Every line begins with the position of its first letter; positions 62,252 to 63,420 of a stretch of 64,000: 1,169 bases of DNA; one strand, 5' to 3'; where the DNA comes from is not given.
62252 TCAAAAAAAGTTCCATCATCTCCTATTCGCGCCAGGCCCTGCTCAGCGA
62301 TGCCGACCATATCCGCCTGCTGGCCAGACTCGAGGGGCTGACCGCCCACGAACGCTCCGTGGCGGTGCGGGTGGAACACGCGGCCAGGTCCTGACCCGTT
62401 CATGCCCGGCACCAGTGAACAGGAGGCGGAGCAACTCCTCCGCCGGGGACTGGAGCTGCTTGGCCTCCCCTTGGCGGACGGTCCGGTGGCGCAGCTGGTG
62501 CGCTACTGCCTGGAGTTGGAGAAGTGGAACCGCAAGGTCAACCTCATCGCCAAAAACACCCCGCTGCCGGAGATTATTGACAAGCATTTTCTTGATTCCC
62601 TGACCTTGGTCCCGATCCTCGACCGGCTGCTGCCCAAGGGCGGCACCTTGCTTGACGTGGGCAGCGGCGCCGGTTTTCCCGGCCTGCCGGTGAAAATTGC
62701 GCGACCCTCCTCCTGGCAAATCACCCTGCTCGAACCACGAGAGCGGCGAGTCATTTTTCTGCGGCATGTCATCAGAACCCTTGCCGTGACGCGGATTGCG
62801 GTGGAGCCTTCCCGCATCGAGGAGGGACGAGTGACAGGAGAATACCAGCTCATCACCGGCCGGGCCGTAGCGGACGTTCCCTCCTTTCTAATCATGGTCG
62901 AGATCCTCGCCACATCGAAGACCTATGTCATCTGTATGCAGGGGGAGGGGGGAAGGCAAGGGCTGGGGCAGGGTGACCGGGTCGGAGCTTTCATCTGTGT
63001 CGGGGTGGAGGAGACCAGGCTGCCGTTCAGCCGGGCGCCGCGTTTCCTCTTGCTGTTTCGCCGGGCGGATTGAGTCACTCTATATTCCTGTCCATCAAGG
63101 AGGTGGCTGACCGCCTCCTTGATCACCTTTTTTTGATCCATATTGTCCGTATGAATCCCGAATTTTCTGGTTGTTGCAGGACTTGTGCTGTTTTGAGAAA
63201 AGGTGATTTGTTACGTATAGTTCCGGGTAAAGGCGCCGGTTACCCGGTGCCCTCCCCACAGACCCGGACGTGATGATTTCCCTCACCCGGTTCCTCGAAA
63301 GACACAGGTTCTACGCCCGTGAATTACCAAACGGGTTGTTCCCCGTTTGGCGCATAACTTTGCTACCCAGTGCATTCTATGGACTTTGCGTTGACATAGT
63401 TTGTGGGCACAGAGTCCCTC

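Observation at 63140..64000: At least 780 nt of ORF-free, purine-skewed, hairpin-rich sequence after rsmG: a possible ORF-less or degenerate group II intron, or another large structured RNA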

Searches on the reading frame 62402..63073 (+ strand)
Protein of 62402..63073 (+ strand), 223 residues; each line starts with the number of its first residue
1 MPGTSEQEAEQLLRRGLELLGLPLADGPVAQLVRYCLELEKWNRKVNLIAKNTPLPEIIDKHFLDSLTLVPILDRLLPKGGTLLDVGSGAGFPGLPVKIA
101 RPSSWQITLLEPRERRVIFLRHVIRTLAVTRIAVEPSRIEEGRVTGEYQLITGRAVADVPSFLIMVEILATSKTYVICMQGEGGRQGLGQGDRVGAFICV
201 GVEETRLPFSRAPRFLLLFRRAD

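Call 7: find_encoding_contigs(protein=window:62402-63073:+, flank=10000, max_places=6)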
Protein window:62402-63073:+ (223 aa): 11 contigs read that carry it; 6 places shown.
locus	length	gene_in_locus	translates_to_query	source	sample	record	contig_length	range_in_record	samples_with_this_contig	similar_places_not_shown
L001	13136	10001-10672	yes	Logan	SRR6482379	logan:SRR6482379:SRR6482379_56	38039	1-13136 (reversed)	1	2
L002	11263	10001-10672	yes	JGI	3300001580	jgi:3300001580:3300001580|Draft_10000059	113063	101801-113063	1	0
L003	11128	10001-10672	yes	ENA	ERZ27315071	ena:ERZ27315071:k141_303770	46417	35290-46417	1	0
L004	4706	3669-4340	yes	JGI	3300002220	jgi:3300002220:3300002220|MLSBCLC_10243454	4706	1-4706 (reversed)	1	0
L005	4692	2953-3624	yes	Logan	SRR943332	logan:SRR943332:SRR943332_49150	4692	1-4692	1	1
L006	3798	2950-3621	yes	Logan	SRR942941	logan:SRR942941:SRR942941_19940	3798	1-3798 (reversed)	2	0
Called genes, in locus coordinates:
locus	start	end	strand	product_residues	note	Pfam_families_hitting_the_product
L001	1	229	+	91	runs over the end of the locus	PF00708:Acylphosphatase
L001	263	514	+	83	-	-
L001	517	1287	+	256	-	PF08443:RimK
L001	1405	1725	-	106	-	PF04358:DsrC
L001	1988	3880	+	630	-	PF13623:SurA_N_2, PF13624:SurA_N_3, PF13145:Rotamase_2, PF13616:Rotamase_3, PF00639:Rotamase, PF13145:Rotamase_2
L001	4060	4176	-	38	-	-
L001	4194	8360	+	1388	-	PF00176:SNF2-rel_dom, PF04851:ResIII (weak), PF00271:Helicase_C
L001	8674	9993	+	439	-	PF00815:Histidinol_dh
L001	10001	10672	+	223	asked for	PF02527:GidB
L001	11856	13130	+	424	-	PF02839:CBM_5_12 (weak), PF01391:Collagen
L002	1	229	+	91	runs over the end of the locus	PF00708:Acylphosphatase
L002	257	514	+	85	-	-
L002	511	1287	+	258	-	PF08443:RimK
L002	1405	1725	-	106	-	PF04358:DsrC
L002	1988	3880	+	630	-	PF13623:SurA_N_2, PF13624:SurA_N_3, PF13145:Rotamase_2, PF13616:Rotamase_3, PF00639:Rotamase, PF13145:Rotamase_2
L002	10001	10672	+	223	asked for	PF02527:GidB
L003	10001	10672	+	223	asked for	PF02527:GidB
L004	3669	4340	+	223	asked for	PF02527:GidB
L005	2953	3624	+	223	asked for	PF02527:GidB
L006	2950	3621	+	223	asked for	PF02527:GidB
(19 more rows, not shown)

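Call 32: find_related_loci(query=L007:4605-5975:+, collection=genome_contigs, flank=2500)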
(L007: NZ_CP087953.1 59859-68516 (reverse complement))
Query L007:4605-5975:+ (457 aa) in genome_contigs; peptide patterns used: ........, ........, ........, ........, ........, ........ (x = any residue, [..] = any of these).
68 stretches matched a pattern; 25 encode a relative of the query (tblastn E <= 1e-3); 25 distinct loci.
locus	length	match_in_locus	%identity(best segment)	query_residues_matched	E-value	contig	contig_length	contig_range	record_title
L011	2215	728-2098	99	1-457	0e+0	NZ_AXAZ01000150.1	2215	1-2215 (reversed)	Bradyrhizobium sp. WSM1743 YU9DRAFT_scaffold_144.145_C, whole genome shotgun sequence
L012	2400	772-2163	70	1-457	0e+0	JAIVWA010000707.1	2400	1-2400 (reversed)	MAG: Gammaproteobacteria bacterium isolate HYP3_UM_18 NODE_11378_length_2400_cov_1.074791, whole genome shotgun sequence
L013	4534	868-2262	68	1-457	0e+0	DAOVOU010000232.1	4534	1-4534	MAG TPA_asm: Desulfobacterales bacterium isolate CSMAG_1531 CSMAG_1531_k141_1223558_length_4534_cov_73.7396, whole genom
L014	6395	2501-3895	68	1-457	0e+0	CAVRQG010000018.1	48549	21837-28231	MAG: uncultured delta proteobacterium isolate MFD03804.bin.2.134 genome assembly, contig: contig_28505, whole genome sho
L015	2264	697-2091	67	1-457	0e+0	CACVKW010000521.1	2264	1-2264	Olavius sp. associated proteobacterium Delta 1 isolate mag2:49deedb4-927c-43a8-ad40-04e63e16f3c8 genome assembly, contig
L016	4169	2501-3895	67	1-457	0e+0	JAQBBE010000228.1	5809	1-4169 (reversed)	MAG: Desulfobacterales bacterium isolate MAG_345_bin-03 345_bin-03_ctg-228, whole genome shotgun sequence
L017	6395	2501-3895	66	1-457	0e+0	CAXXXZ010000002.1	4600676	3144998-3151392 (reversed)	MAG: Desulfobacterales bacterium isolate 1cb28d9f-b7ae-4855-b640-1d7976c098a6 genome assembly, contig: contig_2, whole g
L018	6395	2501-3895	66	1-457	0e+0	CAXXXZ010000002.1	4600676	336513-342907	MAG: Desulfobacterales bacterium isolate 1cb28d9f-b7ae-4855-b640-1d7976c098a6 genome assembly, contig: contig_2, whole g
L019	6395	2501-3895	66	1-457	0e+0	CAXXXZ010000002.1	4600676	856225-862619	MAG: Desulfobacterales bacterium isolate 1cb28d9f-b7ae-4855-b640-1d7976c098a6 genome assembly, contig: contig_2, whole g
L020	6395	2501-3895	66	1-457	0e+0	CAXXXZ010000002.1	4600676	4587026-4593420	MAG: Desulfobacterales bacterium isolate 1cb28d9f-b7ae-4855-b640-1d7976c098a6 genome assembly, contig: contig_2, whole g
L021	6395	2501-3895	66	1-457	0e+0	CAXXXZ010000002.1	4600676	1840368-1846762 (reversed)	MAG: Desulfobacterales bacterium isolate 1cb28d9f-b7ae-4855-b640-1d7976c098a6 genome assembly, contig: contig_2, whole g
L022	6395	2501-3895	66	1-457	0e+0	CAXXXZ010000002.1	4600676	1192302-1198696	MAG: Desulfobacterales bacterium isolate 1cb28d9f-b7ae-4855-b640-1d7976c098a6 genome assembly, contig: contig_2, whole g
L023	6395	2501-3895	64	1-457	0e+0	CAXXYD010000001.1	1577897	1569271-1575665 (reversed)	MAG: Desulfosarcinaceae bacterium isolate d8a7a971-57cf-42a0-aaa7-90f8cedb306c genome assembly, contig: contig_1, whole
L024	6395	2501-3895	64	1-457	0e+0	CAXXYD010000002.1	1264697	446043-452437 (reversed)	MAG: Desulfosarcinaceae bacterium isolate d8a7a971-57cf-42a0-aaa7-90f8cedb306c genome assembly, contig: contig_2, whole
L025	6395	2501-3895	64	1-457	0e+0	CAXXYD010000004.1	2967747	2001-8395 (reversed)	MAG: Desulfosarcinaceae bacterium isolate d8a7a971-57cf-42a0-aaa7-90f8cedb306c genome assembly, contig: contig_4, whole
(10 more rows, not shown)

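Call 33: search_protein_families(library=ncbifam, proteins=[L007:4605-5975:+])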
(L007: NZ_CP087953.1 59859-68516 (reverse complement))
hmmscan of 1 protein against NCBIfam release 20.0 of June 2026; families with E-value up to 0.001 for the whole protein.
L007:4605-5975:+ (457 aa): 6 families
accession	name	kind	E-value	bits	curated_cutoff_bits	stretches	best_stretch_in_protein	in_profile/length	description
TIGR04416.1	group_II_RT_mat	equivalog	6.6e-105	351.1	300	1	68-431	3-352/353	group II intron reverse transcriptase/maturase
NF041746.1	Drt2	equivalog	6.3e-19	68.4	390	2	241-410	220-385/416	antiviral reverse transcriptase Drt2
NF041747.1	Drt3a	equivalog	1e-16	61.3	200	1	169-398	92-314/412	antiviral reverse transcriptase Drt3a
NF038233.2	retron_St85_RT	exception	7.9e-11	41.8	235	1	117-312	25-201/289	retron St85 family RNA-directed DNA polymerase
NF042941.1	Retron_TIR_antiphage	equivalog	1.9e-06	27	600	1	118-301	30-192/464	TIR domain-containing anti-phage reverse transcriptase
NF038237.1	retron_Ec67_fus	exception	8.2e-05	21.2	450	0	118-171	38-101/572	retron Ec67 family RNA-directed DNA polymerase/endonuclease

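Call 73: search_solved_structures(query=L007:4605-5975:+, max_evalue=0.00001)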
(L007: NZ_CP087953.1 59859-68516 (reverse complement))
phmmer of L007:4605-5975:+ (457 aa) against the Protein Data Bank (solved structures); distinct sequences matched with E-value up to 0.00001: 9.
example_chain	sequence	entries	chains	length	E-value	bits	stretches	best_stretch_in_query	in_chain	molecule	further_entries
7uim_D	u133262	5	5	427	7e-39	137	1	67-430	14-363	Group II intron reverse transcriptase/maturase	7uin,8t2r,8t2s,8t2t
5hhj_A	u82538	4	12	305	1.6e-37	132.5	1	65-353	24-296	Retron-type reverse transcriptase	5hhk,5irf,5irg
5g2x_C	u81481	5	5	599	1.2e-36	129.7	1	45-265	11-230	GROUP II INTRON-ENCODED PROTEIN LTRA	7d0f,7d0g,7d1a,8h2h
6ar1_A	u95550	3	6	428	1.6e-36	129.2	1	71-425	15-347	GsI-IIC RT | Trt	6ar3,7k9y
5hhl_A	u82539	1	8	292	1.7e-36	129.1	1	67-349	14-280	Retron-type reverse transcriptase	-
6me0_C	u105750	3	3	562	8.8e-32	113.6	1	82-431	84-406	Maturase reverse transcriptase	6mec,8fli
7kft_D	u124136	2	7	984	1.2e-19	73.7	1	100-329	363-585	Cas6-RT-Cas1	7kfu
9ioa_A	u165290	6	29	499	4.6e-08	35.4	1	122-357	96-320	RNA-dependent DNA polymerase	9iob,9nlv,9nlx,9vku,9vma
8bgj_A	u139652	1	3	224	5.7e-07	31.8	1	163-320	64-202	RNA-directed DNA polymerase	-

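Call 74: search_protein_families(library=pfam, proteins=[L007:4605-5975:+, L017:2501-3895:+])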
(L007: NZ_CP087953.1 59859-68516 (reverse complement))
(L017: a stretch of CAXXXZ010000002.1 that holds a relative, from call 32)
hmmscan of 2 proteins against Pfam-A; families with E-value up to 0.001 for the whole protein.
L007:4605-5975:+ (457 aa): 2 families
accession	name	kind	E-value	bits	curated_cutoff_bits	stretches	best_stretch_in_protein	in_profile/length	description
PF00078.32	RVT_1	-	5.9e-34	118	29.6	1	122-346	1-205/205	Reverse transcriptase (RNA-dependent DNA polymerase)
PF08388.16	GIIM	-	8.7e-05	22.9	23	1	369-434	3-69/80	Group II intron, maturase-specific domain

L017:2501-3895:+ (465 aa): 1 family
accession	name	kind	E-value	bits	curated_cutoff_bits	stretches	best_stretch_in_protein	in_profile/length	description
PF00078.32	RVT_1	-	2.8e-34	119.1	29.6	1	127-351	2-205/205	Reverse transcriptase (RNA-dependent DNA polymerase)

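Call 86: search_dna_similar(query=L007:4605-5975:+, collection=plasmids, mode=protein, max_rows=60, max_evalue=1e-20)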
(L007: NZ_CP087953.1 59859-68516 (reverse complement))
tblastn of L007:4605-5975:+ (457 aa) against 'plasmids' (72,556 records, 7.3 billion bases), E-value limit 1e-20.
The search stops at 5000 records and this limit was reached: more records match than are counted here, and every count below describes the 5000 best-scoring records only.
Records with a match: at least 5000; places in all: 7370; records where one place covers at least 80% of the query: 4517.
Best place of each record, by identity: >=99% 1; <60% 4999.
By first word of the organism name: Klebsiella 3682; Escherichia 283; Sinorhizobium 142; Enterobacter 142; Rhizobium 58; Citrobacter 56; Salmonella 51; Bradyrhizobium 48; Piscirickettsia 44; Shigella 38; and 101 more.
By predicted mobility (MOB-suite, as given by PLSDB): conjugative 2748; mobilizable 1165; non-mobilizable 1087.
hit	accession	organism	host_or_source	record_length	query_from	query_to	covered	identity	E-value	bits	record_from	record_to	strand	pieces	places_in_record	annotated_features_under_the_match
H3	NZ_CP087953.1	Desulfosarcina sp. BuS5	-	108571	1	457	100%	100.0%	0e+0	946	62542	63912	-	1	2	ltrA: group II intron reverse transcriptase/maturase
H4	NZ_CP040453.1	Halomonas sp. PA16-9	-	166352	32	455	93%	43.2%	1e-119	391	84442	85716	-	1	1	ltrA: group II intron reverse transcriptase/maturase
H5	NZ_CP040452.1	Halomonas sp. PA16-9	-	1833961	32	455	93%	43.2%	1e-119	391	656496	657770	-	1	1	none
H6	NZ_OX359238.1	Alteromonas macleodii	-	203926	44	455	90%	43.1%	4e-110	364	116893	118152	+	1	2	ltrA: group II intron reverse transcriptase/maturase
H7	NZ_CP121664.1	Rhizobium sp. CB3090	Gliricidia sp.,cell culture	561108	49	456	89%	41.6%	3e-101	339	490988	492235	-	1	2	ltrA: group II intron reverse transcriptase/maturase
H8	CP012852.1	Persicobacter sp. JZB09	cell culture,soil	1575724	32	457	93%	39.3%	2e-95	322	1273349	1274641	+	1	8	none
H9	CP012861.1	Persicobacter sp. JZB09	cell culture,soil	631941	32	457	93%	39.3%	3e-95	321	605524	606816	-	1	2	record has no annotation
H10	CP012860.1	Persicobacter sp. JZB09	cell culture,soil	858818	32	457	93%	39.3%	5e-95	321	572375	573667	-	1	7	record has no annotation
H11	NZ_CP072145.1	Rhizobium sp. L51/94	Blueberry,cell culture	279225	49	456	89%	40.6%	7e-97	326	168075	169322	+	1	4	ltrA: group II intron reverse transcriptase/maturase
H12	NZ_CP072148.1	Rhizobium sp. K1/93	Himalayan blackberry,cell culture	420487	49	456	89%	40.6%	7e-97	326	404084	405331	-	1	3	ltrA: group II intron reverse transcriptase/maturase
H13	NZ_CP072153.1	Rhizobium sp. K15/93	Himalayan blackberry,cell culture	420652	49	456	89%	40.6%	7e-97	326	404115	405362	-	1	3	ltrA: group II intron reverse transcriptase/maturase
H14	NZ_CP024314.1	Rhizobium sp. NXC24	Phaseolus vulgaris,cell culture,plant ...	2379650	49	456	89%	40.6%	3e-96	324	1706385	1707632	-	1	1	record has no annotation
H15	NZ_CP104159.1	Rhizobium sp. CB3060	Leucaena leucocephala,cell culture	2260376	49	456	89%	40.6%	5e-96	323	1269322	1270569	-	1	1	record has no annotation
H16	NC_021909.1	Rhizobium etli bv. mimosae str. Mim1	Mimosa affinis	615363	49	456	89%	40.6%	6e-85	341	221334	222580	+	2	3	ltrA: group II intron reverse transcriptase/maturase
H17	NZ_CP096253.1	Bradyrhizobium barranii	Glycine max cv. AC Glengarry,Cell ...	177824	45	456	90%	40.0%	2e-101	339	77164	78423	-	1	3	ltrA: group II intron reverse transcriptase/maturase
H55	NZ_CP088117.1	Sinorhizobium meliloti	cell culture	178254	41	454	91%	39.1%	3e-96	324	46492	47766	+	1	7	ltrA: group II intron reverse transcriptase/maturase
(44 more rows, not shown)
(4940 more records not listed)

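Call 87: get_annotated_region(hit=H4, flank=1500)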
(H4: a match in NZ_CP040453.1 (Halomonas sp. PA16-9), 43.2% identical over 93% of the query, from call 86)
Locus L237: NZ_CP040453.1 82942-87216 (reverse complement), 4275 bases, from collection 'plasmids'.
description: Halomonas sp. PA16-9 plasmid p_unnamed2, complete sequence
organism: Halomonas sp. PA16-9 (NCBI taxid 2576841)
taxonomy: Bacteria; Pseudomonadota; Gammaproteobacteria; Oceanospirillales; Halomonadaceae; Halomonas; Halomonas sp. PA16-9
host: -; source: -; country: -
typing (MOB-suite, as given by PLSDB): non-mobilizable
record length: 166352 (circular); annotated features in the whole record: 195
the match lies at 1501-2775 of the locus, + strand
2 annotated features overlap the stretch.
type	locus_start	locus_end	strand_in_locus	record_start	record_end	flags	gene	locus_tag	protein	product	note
CDS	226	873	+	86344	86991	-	istA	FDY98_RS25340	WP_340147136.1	IS21 family transposase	-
CDS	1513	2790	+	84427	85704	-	ltrA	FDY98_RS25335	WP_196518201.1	group II intron reverse transcriptase/maturase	GO:0000373 - Group II intron splicing [Evidence IEA]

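Call 88: get_annotated_region(hit=H6, flank=1500)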
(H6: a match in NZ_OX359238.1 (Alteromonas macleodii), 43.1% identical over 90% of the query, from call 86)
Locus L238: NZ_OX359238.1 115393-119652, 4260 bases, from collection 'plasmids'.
description: Alteromonas macleodii isolate Alteromonas macleodii EZ55 plasmid pAltEZ55, complete sequence
organism: Alteromonas macleodii (NCBI taxid 28108)
taxonomy: Bacteria; Pseudomonadota; Gammaproteobacteria; Alteromonadales; Alteromonadaceae; Alteromonas; Alteromonas macleodii
host: -; source: -; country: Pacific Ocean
typing (MOB-suite, as given by PLSDB): non-mobilizable; replicon rep_cluster_681
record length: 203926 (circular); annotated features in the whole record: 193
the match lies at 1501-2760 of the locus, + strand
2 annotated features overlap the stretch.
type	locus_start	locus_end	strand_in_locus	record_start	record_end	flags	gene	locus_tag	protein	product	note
CDS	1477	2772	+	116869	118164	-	ltrA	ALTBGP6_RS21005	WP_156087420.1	group II intron reverse transcriptase/maturase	GO:0000373 - Group II intron splicing [Evidence IEA]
CDS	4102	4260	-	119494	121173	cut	ltrA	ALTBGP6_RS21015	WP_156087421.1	group II intron reverse transcriptase/maturase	GO:0000373 - Group II intron splicing [Evidence IEA]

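Call 89: get_annotated_region(hit=H7, flank=1500)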
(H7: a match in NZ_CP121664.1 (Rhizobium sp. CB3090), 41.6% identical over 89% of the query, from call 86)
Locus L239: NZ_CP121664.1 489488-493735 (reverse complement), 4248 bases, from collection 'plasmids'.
description: Rhizobium sp. CB3090 plasmid pCB3090_2, complete sequence
organism: Rhizobium sp. CB3090 (NCBI taxid 3039156)
taxonomy: Bacteria; Pseudomonadota; Alphaproteobacteria; Hyphomicrobiales; Rhizobiaceae; Rhizobium; Rhizobium sp. CB3090
host: -; source: Gliricidia sp.,cell culture; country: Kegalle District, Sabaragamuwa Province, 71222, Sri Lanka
typing (MOB-suite, as given by PLSDB): conjugative; relaxase MOBQ; mating-pair formation MPF_T
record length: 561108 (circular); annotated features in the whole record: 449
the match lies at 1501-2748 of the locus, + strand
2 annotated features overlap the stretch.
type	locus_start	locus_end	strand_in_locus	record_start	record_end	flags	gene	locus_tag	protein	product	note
CDS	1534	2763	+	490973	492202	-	ltrA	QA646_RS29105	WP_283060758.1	group II intron reverse transcriptase/maturase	GO:0000373 - Group II intron splicing [Evidence IEA]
CDS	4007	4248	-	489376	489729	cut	tnpB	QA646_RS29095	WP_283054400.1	IS66 family insertion sequence element accessory protein TnpB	-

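Call 90: get_annotated_region(hit=H17, flank=1500)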
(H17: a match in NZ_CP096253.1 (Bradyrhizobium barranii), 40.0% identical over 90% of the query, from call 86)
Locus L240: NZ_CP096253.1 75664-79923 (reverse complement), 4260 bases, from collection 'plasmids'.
description: Bradyrhizobium barranii subsp. apii strain 38S5 plasmid pBb38S5b, complete sequence
organism: Bradyrhizobium barranii (NCBI taxid 2819348)
taxonomy: Bacteria; Pseudomonadota; Alphaproteobacteria; Hyphomicrobiales; Nitrobacteraceae; Bradyrhizobium; Bradyrhizobium barranii
host: -; source: Glycine max cv. AC Glengarry,Cell Culture,Root nodule from soybean plant inoculated with root zone soil from ...; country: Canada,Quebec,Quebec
typing (MOB-suite, as given by PLSDB): conjugative; relaxase MOBP,MOBQ; mating-pair formation MPF_T
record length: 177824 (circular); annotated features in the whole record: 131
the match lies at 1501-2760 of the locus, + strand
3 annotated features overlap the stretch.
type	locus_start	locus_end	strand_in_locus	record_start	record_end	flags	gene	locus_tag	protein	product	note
CDS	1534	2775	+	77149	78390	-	ltrA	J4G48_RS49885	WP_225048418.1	group II intron reverse transcriptase/maturase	GO:0000373 - Group II intron splicing [Evidence IEA]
CDS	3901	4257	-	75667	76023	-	tnpB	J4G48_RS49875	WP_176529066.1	IS66 family insertion sequence element accessory protein TnpB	-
CDS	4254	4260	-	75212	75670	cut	-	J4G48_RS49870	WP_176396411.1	transposase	GO:0006313 - DNA transposition [Evidence IEA]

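Call 91: get_annotated_region(hit=H55, flank=1500)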
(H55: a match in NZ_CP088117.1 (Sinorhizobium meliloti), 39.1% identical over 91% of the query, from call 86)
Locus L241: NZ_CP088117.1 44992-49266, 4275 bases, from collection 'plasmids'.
description: Sinorhizobium meliloti strain RRI128 plasmid pRRI128_4, complete sequence
organism: Sinorhizobium meliloti (NCBI taxid 382)
taxonomy: Bacteria; Pseudomonadota; Alphaproteobacteria; Hyphomicrobiales; Rhizobiaceae; Sinorhizobium; Sinorhizobium meliloti
host: -; source: cell culture; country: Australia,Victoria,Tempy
typing (MOB-suite, as given by PLSDB): conjugative; replicon rep_cluster_577; relaxase MOBQ,MOBQ; mating-pair formation MPF_T
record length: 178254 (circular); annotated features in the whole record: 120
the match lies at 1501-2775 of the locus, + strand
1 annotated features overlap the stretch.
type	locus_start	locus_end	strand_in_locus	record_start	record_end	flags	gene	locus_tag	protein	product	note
CDS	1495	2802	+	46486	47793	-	ltrA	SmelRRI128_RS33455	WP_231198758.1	group II intron reverse transcriptase/maturase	GO:0000373 - Group II intron splicing [Evidence IEA]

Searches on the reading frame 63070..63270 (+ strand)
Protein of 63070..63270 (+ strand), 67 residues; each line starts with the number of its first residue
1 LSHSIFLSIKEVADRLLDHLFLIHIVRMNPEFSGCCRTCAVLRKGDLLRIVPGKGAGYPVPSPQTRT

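Call 78: search_protein_families(library=pfam, proteins=[window:63070-63270:+], max_evalue=0.1)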
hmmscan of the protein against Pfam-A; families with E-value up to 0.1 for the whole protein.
window:63070-63270:+ (67 aa): 0 families
